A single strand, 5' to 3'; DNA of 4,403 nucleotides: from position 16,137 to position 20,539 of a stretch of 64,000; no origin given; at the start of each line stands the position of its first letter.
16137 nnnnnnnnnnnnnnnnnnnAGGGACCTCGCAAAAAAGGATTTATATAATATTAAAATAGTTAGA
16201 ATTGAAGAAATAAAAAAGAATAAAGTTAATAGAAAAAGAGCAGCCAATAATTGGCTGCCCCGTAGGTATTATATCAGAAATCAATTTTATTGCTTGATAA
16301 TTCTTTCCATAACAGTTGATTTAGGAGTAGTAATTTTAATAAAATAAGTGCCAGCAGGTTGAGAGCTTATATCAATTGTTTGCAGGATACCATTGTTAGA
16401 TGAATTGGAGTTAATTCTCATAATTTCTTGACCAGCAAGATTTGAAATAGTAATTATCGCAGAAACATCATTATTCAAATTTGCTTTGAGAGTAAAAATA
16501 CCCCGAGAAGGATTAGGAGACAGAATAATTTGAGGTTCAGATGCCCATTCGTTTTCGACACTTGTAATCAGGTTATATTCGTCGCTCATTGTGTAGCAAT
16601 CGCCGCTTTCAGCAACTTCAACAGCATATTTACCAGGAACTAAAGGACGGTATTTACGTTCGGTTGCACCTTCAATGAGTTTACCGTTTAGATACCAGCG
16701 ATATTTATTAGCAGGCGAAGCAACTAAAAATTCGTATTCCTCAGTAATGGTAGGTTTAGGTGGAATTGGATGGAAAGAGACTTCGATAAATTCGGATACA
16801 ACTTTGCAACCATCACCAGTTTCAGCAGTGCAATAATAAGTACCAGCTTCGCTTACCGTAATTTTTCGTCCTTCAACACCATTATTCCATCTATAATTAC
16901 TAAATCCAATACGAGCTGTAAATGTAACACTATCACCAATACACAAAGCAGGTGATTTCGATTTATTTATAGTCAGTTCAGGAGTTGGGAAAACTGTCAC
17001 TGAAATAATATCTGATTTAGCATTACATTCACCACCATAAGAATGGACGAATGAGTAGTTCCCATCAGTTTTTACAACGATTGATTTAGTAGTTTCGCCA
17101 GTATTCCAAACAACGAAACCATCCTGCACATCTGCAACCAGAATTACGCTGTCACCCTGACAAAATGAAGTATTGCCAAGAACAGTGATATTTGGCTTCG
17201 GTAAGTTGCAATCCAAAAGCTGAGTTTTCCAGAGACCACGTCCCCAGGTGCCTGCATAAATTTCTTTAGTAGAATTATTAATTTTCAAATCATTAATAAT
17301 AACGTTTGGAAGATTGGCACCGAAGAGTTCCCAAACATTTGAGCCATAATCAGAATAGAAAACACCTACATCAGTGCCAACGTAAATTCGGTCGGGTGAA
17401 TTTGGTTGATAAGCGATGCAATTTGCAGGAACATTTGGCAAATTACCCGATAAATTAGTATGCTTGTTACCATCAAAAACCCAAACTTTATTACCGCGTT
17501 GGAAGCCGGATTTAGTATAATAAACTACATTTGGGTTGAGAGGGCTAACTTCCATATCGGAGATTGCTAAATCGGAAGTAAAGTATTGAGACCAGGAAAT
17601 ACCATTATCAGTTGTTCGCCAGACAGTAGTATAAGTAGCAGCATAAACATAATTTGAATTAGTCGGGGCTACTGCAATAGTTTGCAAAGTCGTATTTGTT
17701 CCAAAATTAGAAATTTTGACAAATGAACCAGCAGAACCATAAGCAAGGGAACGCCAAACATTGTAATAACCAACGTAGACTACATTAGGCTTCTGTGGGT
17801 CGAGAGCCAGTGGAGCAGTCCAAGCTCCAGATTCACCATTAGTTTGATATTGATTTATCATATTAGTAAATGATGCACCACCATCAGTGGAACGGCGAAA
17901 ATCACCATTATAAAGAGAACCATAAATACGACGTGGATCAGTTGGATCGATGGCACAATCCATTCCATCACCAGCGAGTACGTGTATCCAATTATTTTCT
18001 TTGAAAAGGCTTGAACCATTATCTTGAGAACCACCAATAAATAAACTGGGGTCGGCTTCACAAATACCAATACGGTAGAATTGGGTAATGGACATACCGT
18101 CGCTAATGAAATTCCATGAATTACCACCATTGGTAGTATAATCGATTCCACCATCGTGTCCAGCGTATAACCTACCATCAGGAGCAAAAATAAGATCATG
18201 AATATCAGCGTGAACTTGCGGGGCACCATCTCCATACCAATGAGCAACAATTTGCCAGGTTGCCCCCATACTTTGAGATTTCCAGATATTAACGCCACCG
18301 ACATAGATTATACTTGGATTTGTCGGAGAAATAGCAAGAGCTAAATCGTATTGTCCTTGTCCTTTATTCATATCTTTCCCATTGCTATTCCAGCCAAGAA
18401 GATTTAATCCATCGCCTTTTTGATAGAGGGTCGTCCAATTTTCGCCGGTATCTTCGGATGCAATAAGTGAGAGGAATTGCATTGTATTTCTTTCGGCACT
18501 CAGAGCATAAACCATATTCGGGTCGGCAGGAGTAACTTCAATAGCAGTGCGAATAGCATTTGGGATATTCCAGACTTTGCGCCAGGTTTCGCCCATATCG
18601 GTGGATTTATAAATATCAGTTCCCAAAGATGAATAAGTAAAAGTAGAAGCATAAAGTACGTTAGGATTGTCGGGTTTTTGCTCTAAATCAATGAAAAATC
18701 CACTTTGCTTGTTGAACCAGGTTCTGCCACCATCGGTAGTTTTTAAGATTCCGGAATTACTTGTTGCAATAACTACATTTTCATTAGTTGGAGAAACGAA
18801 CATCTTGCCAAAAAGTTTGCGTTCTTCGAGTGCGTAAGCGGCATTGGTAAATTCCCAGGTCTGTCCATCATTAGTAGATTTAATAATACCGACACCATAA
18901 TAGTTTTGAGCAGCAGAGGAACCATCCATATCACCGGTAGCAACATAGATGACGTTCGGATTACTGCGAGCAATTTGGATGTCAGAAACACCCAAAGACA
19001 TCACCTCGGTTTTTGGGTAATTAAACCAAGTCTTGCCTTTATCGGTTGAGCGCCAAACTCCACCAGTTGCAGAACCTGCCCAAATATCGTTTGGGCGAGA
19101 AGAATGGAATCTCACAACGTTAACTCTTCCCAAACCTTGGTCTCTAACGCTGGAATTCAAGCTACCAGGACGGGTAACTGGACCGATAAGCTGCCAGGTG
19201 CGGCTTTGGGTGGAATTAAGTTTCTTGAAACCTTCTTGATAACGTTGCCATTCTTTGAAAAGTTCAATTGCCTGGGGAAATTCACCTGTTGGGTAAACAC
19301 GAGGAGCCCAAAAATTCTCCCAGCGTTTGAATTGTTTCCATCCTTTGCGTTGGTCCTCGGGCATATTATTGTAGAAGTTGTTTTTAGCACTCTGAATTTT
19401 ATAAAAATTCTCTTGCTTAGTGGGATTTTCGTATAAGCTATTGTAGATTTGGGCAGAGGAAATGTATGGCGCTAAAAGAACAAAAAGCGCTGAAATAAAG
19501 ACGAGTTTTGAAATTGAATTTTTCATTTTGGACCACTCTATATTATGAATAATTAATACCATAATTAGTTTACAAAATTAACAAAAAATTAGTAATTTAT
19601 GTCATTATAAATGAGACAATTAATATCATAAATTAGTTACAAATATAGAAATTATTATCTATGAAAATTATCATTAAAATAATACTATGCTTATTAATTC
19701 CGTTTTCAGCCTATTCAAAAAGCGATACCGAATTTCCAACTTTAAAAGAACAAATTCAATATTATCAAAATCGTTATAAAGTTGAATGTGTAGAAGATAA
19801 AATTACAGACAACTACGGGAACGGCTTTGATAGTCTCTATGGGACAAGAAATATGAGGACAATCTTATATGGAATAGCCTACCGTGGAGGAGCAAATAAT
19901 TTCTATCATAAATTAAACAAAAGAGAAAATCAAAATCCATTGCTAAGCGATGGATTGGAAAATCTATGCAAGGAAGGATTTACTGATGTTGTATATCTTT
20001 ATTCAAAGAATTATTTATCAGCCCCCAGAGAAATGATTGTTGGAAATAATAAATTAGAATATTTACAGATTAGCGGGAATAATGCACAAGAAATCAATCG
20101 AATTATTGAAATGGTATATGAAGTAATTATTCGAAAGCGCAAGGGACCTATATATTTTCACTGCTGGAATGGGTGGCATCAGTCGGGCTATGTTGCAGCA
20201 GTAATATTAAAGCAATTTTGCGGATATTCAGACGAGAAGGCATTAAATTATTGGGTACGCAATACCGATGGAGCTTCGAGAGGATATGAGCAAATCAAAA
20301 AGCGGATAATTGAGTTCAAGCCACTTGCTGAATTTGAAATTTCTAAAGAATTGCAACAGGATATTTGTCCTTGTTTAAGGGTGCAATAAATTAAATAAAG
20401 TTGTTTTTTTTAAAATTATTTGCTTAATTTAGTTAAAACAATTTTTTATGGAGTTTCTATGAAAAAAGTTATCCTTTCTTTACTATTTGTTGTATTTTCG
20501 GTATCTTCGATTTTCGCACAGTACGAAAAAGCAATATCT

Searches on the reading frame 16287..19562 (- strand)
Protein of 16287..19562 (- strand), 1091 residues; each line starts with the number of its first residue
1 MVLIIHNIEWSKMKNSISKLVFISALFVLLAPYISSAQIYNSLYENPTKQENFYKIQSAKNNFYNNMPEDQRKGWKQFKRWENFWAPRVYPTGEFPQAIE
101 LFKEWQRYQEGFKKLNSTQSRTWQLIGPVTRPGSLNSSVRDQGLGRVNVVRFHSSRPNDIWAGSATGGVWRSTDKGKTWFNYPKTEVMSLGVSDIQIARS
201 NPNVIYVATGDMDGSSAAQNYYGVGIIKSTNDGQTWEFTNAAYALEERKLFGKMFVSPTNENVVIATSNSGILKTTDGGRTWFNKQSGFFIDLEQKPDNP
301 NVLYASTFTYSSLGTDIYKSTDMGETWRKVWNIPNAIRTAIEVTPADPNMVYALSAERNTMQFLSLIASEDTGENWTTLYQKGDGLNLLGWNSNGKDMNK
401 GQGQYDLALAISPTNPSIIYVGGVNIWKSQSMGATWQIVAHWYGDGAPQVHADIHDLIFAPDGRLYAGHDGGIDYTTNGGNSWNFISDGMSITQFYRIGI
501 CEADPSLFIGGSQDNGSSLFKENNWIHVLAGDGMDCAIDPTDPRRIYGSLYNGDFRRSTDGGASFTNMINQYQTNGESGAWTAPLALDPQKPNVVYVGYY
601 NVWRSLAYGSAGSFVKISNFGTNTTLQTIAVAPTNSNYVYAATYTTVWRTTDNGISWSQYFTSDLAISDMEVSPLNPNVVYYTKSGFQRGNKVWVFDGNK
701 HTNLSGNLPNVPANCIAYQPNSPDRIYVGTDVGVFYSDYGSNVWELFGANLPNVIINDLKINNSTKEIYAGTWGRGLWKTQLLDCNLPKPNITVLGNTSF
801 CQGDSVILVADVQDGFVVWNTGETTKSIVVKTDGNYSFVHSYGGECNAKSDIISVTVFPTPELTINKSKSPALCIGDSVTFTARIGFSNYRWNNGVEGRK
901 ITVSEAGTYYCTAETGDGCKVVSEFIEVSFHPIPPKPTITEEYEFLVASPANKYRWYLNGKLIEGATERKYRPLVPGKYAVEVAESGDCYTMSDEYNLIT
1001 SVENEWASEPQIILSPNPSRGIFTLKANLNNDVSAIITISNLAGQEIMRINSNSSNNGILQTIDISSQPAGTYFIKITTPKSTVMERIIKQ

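Call 80: search_protein_families(library=pfam, proteins=[window:16287-19562:-], max_evalue=0.00001)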
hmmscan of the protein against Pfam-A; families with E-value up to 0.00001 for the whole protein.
window:16287-19562:- (1091 aa): 2 families
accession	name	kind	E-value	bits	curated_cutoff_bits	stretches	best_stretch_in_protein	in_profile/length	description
PF15902.12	Sortilin-Vps10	-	2.3e-18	66.6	33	0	272-382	3-115/446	Sortilin, neurotensin receptor 3,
PF18962.6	Por_Secre_tail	-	7.9e-11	42.5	27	1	1016-1089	3-74/75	Secretion system C-terminal sorting domain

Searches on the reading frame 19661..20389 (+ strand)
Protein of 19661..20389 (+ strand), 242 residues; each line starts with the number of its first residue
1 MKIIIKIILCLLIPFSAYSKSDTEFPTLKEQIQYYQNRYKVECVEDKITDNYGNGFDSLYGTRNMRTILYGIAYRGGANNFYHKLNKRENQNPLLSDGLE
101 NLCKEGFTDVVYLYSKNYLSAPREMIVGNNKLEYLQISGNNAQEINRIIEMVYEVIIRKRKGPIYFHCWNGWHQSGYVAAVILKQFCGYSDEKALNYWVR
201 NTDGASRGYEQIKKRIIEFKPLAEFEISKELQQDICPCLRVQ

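Call 46: search_protein_families(library=pfam, proteins=[window:19661-20389:+], max_evalue=0.001)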
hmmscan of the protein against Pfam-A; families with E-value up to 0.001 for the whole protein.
window:19661-20389:+ (242 aa): 1 family
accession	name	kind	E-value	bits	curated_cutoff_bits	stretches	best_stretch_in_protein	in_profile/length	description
PF03162.18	Y_phosphatase2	-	0.00016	21.8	27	1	126-197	51-126/165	Tyrosine phosphatase family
